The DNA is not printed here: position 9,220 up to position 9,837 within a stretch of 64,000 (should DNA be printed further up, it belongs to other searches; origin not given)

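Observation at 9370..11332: Compact three-gene operon at a tRNA hotspot: (GYP)n-repeat small protein + HEPN-motif protein + 303-aa unknown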

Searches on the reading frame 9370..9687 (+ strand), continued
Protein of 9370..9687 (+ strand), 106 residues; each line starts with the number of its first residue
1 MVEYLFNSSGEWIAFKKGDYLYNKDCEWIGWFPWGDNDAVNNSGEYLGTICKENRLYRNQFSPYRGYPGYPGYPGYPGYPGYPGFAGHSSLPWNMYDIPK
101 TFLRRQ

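Call 70: predict_structure(alignment_id=A4)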
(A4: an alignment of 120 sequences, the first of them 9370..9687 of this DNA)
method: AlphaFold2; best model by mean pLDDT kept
length: 106 residues; sequences in the alignment: 120
mean_pLDDT: 91.2   pTM: 0.82
mean pLDDT of the five models: 91.2, 90.6, 90.4, 90.2, 86.2
residues with pLDDT >= 90: 75; 70-90: 30; 50-70: 1; < 50: 0
segments of 3 or more residues with pLDDT < 50: none
pLDDT, mean of each block of 10 residues (from residue 1): 96 96 94 93 91 93 80 87 94 92 82
secondary structure, 60 per line:
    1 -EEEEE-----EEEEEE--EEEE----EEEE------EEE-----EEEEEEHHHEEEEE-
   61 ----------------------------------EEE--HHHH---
elements in order: E2-6 E12-17 E20-23 E28-31 E38-40 E46-51 E55-59 E95-97 H100-103

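Call 99: search_protein_families(library=pfam, alignment_id=A8, max_evalue=0.00001)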
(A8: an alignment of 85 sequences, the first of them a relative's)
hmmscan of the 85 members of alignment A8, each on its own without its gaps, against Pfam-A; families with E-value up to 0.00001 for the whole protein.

A. member 1, L010:4960-5709:- (250 aa): 1 family
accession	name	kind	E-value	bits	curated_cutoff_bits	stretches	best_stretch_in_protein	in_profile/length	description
PF05685.18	Uma2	-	5e-19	68.9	27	1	10-155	10-151/172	Putative restriction endonuclease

B. families by the number of members that match (of 85 scanned): 81 families (the first 25 are shown)
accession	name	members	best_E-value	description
PF03466.25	LysR_substrate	3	9.6e-48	LysR substrate binding domain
PF00587.30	tRNA-synt_2b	3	3.7e-27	tRNA synthetase class II core domain (G, H, P, S and T)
PF00126.33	HTH_1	3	2e-23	Bacterial regulatory helix-turn-helix protein, lysR family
PF02403.27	Seryl_tRNA_N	3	8.2e-13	Seryl-tRNA synthetase N-terminal domain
PF00580.27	UvrD-helicase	2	2.5e-58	UvrD/REP helicase N-terminal domain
PF01555.25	N6_N4_Mtase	2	2.8e-34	DNA methylase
PF13245.12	AAA_19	2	3.5e-25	AAA domain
PF13538.12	UvrD_C_2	2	9.3e-15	UvrD-like helicase C-terminal domain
PF06123.17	CreD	2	2.3e-13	Inner membrane protein CreD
PF13304.12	AAA_21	2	2.3e-09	AAA domain, putative AbiEii toxin, Type IV TA system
PF07969.17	Amidohydro_3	1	9.8e-93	Amidohydrolase family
PF08238.18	Sel1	1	3.5e-92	Sel1 repeat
PF01011.28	PQQ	1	2.7e-75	Glucose/ethanol/alcohol dehydrogenase, beta-propeller domain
PF00296.26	Bac_luciferase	1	4.4e-51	Luciferase-like monooxygenase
PF07553.16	Lipoprotein_Ltp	1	9.2e-46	Host cell surface-exposed lipoprotein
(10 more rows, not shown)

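Call 106: get_annotated_region(hit=H1, flank=3000)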
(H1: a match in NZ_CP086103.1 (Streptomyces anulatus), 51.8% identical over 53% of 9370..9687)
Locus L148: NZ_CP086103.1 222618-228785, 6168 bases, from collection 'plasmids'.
description: Streptomyces anulatus strain YINM00001 plasmid pYINM00001, complete sequence
organism: Streptomyces anulatus (NCBI taxid 1892)
taxonomy: Bacteria; Actinomycetota; Actinomycetes; Kitasatosporales; Streptomycetaceae; Streptomyces; Streptomyces anulatus
host: -; source: Peperomia dindygulensis Miq.,cell culture; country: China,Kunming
typing (MOB-suite, as given by PLSDB): mobilizable; replicon rep_cluster_1910; relaxase MOBF,MOBF
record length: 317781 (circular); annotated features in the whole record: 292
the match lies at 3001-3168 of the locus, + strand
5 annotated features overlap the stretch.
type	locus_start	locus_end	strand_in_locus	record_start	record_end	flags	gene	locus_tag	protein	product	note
CDS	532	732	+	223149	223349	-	-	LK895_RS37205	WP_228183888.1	hypothetical protein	-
CDS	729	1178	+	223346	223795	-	mobF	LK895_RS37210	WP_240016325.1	MobF family relaxase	-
CDS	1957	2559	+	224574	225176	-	-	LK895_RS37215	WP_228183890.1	hypothetical protein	-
CDS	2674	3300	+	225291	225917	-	-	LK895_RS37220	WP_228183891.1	4-fold beta flower protein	-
CDS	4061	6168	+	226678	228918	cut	mobF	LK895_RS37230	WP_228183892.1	MobF family relaxase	-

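Call 107: get_annotated_region(hit=H3, flank=3000)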
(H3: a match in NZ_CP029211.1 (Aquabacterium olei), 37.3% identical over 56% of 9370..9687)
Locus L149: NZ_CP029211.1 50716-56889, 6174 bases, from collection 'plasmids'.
description: Aquabacterium olei strain NBRC 110486 plasmid pTB101, complete sequence
organism: Aquabacterium olei (NCBI taxid 1296669)
taxonomy: Bacteria; Pseudomonadota; Betaproteobacteria; Burkholderiales; ; Aquabacterium; Aquabacterium olei
host: -; source: cell culture,soil; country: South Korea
typing (MOB-suite, as given by PLSDB): non-mobilizable; replicon rep_cluster_2389
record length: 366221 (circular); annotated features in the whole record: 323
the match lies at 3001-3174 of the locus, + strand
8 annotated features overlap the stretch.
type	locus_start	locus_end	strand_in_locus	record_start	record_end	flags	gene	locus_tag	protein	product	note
CDS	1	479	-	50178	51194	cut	-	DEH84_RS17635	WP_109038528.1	IS110 family transposase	-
CDS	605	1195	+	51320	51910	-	-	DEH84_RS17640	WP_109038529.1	hypothetical protein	-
CDS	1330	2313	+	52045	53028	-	-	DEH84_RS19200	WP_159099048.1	hypothetical protein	-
CDS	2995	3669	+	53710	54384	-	-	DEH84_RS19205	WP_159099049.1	4-fold beta flower protein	-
CDS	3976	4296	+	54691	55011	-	-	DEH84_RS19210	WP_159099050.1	hypothetical protein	-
CDS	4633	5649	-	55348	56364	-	-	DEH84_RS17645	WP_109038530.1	IS110 family transposase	-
CDS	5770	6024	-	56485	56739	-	-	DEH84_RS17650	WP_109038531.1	Txe/YoeB family addiction module toxin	GO:0008219 - cell death [Evidence IEA]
CDS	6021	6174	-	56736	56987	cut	-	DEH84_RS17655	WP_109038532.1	type II toxin-antitoxin system prevent-host-death family antitoxin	GO:0008219 - cell death [Evidence IEA]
